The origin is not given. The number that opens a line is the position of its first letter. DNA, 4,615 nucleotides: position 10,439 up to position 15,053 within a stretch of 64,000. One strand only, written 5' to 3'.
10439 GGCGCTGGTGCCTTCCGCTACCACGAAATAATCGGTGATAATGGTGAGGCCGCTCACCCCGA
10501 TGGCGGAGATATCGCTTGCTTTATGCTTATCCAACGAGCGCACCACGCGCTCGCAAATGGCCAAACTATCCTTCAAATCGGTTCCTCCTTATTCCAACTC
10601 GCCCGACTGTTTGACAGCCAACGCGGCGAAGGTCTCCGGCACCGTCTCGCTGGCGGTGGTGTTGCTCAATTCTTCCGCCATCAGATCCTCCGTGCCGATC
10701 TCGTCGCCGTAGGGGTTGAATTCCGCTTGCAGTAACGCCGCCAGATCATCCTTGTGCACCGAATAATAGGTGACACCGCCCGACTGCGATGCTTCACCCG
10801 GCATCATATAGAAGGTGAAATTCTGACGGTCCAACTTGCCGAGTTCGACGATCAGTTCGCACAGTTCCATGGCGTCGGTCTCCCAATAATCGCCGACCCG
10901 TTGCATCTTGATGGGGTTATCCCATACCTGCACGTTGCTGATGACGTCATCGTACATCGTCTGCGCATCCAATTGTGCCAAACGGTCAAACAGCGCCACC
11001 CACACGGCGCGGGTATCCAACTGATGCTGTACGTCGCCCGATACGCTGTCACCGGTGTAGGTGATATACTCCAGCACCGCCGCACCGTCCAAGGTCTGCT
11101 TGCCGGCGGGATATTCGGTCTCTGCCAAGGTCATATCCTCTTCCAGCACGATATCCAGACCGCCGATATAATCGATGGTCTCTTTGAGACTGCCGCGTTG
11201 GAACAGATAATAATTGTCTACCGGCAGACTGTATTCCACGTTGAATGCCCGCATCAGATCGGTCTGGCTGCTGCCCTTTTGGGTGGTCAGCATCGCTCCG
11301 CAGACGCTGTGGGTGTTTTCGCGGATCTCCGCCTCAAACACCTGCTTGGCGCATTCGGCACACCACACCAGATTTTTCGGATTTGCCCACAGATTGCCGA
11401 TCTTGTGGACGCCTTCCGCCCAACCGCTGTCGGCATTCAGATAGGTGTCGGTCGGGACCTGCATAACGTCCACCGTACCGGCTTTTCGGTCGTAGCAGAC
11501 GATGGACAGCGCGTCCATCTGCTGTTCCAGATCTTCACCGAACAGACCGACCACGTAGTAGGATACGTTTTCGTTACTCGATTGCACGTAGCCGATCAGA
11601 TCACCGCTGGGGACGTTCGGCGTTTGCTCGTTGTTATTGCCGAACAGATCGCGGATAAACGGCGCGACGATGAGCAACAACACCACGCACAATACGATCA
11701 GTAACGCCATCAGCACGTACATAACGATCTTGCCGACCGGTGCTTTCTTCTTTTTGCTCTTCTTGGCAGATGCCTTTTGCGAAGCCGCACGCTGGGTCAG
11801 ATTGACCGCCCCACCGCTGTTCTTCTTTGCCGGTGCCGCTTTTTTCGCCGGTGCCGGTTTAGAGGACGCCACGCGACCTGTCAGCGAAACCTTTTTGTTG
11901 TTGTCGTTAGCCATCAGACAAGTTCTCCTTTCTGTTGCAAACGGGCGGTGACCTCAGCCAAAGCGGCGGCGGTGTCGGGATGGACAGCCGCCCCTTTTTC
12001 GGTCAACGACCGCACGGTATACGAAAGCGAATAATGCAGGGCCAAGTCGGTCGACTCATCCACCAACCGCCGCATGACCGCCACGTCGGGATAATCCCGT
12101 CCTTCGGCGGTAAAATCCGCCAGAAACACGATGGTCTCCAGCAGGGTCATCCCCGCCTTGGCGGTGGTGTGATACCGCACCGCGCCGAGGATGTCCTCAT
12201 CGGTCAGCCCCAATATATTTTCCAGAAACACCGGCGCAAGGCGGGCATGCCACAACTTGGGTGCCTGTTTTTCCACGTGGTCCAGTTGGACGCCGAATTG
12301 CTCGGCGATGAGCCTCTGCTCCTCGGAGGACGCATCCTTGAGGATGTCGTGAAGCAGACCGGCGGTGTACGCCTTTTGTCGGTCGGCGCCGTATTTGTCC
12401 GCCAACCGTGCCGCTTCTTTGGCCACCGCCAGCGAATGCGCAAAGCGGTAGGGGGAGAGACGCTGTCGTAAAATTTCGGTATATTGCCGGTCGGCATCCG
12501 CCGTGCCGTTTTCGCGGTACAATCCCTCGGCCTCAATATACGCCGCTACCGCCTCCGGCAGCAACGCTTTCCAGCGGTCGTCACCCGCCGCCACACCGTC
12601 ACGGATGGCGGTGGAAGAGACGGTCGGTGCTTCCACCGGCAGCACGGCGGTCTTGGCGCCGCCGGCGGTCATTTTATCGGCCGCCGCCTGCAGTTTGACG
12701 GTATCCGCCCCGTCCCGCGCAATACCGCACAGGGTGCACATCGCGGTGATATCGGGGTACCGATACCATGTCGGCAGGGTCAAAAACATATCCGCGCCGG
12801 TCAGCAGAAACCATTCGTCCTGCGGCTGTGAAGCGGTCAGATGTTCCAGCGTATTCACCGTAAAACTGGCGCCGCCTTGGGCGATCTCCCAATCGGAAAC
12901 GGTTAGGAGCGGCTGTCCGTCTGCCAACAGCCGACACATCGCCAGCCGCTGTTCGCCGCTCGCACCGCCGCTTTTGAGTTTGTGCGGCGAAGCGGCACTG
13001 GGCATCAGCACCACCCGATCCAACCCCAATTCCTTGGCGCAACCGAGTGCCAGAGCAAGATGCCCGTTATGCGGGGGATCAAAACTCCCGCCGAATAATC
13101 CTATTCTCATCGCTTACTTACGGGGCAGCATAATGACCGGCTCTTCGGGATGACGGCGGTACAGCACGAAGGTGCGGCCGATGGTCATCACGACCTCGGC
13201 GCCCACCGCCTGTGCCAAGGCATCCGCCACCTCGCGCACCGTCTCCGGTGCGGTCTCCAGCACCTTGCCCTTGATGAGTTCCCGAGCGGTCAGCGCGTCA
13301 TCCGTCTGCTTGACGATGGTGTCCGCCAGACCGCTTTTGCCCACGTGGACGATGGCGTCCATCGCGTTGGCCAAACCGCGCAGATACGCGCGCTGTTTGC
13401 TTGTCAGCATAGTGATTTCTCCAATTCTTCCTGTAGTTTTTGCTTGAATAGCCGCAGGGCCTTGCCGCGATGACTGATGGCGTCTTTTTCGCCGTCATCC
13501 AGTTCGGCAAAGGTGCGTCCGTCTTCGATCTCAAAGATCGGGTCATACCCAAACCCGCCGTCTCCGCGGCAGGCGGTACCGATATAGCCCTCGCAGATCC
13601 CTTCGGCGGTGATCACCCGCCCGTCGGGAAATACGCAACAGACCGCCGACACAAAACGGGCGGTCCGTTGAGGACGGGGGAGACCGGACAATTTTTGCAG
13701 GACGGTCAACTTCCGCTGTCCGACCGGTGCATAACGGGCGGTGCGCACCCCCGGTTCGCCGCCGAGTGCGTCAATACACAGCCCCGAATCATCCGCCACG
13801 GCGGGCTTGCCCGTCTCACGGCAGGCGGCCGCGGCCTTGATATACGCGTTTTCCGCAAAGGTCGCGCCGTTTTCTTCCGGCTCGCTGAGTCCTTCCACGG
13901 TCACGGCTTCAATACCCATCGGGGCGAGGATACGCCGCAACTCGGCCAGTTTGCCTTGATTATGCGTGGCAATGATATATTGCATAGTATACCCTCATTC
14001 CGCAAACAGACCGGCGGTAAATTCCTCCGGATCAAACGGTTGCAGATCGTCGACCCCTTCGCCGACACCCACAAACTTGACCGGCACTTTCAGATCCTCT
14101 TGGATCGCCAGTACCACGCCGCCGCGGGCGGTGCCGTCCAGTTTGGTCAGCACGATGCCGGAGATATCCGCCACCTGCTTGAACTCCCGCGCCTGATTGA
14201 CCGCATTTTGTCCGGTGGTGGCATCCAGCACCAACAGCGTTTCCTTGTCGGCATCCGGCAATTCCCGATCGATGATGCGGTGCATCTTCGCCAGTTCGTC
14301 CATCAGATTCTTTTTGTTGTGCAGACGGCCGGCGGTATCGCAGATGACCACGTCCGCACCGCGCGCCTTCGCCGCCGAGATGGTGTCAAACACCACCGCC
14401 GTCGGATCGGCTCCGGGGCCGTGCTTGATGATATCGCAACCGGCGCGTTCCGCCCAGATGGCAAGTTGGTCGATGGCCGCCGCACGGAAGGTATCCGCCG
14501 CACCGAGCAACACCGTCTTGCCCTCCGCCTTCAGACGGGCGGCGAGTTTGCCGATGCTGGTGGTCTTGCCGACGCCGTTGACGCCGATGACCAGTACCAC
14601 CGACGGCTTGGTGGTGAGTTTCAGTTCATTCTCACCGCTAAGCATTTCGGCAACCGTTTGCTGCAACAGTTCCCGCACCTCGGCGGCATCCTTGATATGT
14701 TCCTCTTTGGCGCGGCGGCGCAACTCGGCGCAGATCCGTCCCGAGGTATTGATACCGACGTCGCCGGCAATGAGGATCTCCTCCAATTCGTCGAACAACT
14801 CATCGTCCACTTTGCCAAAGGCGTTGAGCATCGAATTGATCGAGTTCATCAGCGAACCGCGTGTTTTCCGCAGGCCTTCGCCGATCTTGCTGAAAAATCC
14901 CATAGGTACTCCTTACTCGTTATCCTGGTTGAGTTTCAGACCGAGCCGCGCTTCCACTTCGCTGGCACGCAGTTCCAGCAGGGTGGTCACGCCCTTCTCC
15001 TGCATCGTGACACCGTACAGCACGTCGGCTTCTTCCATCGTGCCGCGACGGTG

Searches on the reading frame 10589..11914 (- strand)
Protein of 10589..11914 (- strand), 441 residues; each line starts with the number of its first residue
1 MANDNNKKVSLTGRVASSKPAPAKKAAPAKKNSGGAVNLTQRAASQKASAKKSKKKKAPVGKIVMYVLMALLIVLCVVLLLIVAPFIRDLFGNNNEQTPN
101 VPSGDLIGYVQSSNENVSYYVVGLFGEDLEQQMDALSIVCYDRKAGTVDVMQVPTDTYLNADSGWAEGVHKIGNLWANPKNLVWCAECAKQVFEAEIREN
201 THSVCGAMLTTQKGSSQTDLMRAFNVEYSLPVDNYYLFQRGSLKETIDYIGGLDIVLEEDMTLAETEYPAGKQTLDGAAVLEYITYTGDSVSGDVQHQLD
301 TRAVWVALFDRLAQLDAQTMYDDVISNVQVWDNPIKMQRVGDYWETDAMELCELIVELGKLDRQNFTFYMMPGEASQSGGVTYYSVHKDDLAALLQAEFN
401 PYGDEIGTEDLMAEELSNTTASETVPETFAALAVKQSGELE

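Call 28: search_protein_families(library=pfam, proteins=[window:10589-11914:-], max_evalue=0.0001)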
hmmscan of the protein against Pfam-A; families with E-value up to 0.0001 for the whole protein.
window:10589-11914:- (441 aa): 1 family
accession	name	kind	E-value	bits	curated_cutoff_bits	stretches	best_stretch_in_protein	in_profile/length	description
PF03816.19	LytR_cpsA_psr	-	2e-09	38.2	24.6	1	134-312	3-148/150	LytR_cpsA_psr family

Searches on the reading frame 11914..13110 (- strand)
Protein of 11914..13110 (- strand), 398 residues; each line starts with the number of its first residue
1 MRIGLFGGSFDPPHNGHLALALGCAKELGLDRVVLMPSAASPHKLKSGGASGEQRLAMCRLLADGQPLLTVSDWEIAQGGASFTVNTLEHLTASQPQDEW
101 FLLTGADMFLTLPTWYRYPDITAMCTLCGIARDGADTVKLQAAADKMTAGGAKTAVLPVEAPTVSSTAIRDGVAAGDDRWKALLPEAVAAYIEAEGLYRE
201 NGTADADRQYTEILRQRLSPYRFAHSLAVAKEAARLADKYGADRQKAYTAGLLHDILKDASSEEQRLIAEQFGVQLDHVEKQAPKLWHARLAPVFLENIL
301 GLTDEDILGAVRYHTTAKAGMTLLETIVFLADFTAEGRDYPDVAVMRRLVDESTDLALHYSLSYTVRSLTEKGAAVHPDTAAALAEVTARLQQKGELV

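Call 28: search_protein_families(library=pfam, proteins=[window:11914-13110:-], max_evalue=0.0001)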
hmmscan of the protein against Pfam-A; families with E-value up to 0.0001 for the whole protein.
window:11914-13110:- (398 aa): 2 families
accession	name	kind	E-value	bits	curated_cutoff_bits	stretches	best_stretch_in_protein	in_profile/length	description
PF01467.32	CTP_transf_like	-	3.4e-22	79.5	21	1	5-171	1-132/133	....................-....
PF01966.28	HD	-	6.7e-16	59.1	22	1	222-332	1-111/116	HD domain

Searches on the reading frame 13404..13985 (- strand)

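Call 28: search_protein_families(library=pfam, proteins=[window:13404-13985:-], max_evalue=0.0001)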
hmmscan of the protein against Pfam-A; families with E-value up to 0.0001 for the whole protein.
window:13404-13985:- (193 aa): 1 family
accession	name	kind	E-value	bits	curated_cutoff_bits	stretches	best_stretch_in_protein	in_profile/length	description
PF01725.21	Ham1p_like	-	1.9e-59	201.1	22.5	1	4-182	2-185/186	Ham1 family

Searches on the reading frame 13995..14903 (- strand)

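Call 28: search_protein_families(library=pfam, proteins=[window:13995-14903:-], max_evalue=0.0001)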
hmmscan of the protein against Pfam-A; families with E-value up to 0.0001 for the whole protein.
window:13995-14903:- (302 aa): 6 families
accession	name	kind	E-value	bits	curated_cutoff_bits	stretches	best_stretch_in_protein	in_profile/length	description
PF00448.28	SRP54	-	7.2e-78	261.2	22.7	1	100-300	1-195/196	SRP54-type protein, GTPase domain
PF02881.24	SRP54_N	-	3.2e-14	53.3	22.4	1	18-82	1-73/75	SRP54-type protein, helical bundle domain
PF13191.12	AAA_16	-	4.7e-06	27.6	32.6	1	99-228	23-140/167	AAA ATPase domain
PF13604.12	AAA_30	-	4.6e-05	23.7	27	0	97-194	14-100/191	AAA domain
PF25199.1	nSTAND_NTPase5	-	6.5e-05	23.2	34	0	77-139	22-81/145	Novel STAND NTPase 5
PF13401.12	AAA_22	-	6.6e-05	23.7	27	0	100-210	5-110/130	AAA domain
